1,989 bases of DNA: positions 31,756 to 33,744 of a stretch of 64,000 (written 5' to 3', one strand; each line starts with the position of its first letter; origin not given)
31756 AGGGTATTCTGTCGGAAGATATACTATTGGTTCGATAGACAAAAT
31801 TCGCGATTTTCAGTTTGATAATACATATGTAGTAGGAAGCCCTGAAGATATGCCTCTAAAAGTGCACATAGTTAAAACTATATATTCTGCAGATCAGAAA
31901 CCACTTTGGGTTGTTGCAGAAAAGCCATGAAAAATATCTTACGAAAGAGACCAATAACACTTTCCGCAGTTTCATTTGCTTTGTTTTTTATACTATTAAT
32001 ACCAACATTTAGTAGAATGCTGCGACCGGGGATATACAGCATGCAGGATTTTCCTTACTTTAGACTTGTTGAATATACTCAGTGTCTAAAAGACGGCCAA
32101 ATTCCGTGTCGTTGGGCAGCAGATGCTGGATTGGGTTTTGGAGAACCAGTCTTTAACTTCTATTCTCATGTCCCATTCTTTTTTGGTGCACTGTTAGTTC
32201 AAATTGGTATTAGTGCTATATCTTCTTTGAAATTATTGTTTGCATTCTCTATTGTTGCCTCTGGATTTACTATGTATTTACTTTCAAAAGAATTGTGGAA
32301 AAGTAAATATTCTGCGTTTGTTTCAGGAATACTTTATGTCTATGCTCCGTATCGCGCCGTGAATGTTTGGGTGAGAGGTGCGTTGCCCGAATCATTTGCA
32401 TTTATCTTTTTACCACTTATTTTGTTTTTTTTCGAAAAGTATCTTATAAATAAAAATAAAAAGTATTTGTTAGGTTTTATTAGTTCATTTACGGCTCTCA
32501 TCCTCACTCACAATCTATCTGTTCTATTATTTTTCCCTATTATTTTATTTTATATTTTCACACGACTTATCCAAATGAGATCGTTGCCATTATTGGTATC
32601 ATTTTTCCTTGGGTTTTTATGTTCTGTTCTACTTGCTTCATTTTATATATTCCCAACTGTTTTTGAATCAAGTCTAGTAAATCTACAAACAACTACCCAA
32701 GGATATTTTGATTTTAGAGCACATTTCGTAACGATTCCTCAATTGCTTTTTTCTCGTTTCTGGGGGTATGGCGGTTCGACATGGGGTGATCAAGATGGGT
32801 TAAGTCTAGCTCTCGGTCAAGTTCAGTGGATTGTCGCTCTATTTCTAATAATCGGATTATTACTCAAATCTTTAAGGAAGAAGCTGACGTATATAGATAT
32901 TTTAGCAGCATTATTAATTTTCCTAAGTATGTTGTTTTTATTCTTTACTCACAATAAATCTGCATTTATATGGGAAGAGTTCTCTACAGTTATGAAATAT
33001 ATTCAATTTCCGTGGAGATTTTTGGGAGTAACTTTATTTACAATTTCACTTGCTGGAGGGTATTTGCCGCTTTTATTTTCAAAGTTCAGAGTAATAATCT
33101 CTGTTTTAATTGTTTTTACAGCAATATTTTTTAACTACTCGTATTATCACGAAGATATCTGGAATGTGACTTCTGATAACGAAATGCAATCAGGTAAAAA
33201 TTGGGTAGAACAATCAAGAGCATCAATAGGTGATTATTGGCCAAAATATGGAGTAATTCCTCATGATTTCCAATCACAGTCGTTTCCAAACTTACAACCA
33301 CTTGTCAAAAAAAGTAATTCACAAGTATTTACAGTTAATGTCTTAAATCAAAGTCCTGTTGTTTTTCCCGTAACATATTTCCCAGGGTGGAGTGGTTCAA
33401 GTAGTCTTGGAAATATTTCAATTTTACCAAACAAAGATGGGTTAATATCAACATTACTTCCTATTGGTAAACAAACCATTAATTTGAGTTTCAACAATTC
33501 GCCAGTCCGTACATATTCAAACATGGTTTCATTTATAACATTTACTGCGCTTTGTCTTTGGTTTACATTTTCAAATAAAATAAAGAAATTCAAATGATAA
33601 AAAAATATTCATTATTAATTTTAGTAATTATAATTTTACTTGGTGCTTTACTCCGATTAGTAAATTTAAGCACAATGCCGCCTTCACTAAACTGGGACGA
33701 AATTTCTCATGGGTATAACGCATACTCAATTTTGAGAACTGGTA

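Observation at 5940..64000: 58-kb single-strand glycosylation super-locus with about 20 GT-C-type membrane transferases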

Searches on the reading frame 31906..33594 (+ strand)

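Call 6: search_protein_families(library=pfam, proteins=[window:31906-33594:+], max_evalue=0.01)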
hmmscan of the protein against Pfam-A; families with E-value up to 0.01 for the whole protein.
window:31906-33594:+ (563 aa): 1 family
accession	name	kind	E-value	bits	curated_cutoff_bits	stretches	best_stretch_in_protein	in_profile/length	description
PF13231.12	PMT_2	-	0.00023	21.9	26.1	1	90-241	6-156/160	Dolichyl-phosphate-mannose-protein mannosyltransferase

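Call 23: search_protein_families(library=ncbifam, proteins=[window:31906-33594:+], max_evalue=1)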
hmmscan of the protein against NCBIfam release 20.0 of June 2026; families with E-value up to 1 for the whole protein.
window:31906-33594:+ (563 aa): 0 families

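Call 24: search_protein_families(library=pfam, proteins=[window:31906-33594:+], max_evalue=10)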
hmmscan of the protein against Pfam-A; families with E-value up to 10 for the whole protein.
window:31906-33594:+ (563 aa): 3 families
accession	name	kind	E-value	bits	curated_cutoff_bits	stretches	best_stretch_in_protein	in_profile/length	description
PF13231.12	PMT_2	-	0.00023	21.9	26.1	1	90-241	6-156/160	Dolichyl-phosphate-mannose-protein mannosyltransferase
PF10131.15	PTPS_related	-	0.065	12.1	26.4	1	83-437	1-334/621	6-pyruvoyl-tetrahydropterin synthase related domain; membrane protein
PF13786.12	DUF4179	-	3.8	8.5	30.1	0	324-365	3-43/94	Domain of unknown function (DUF4179)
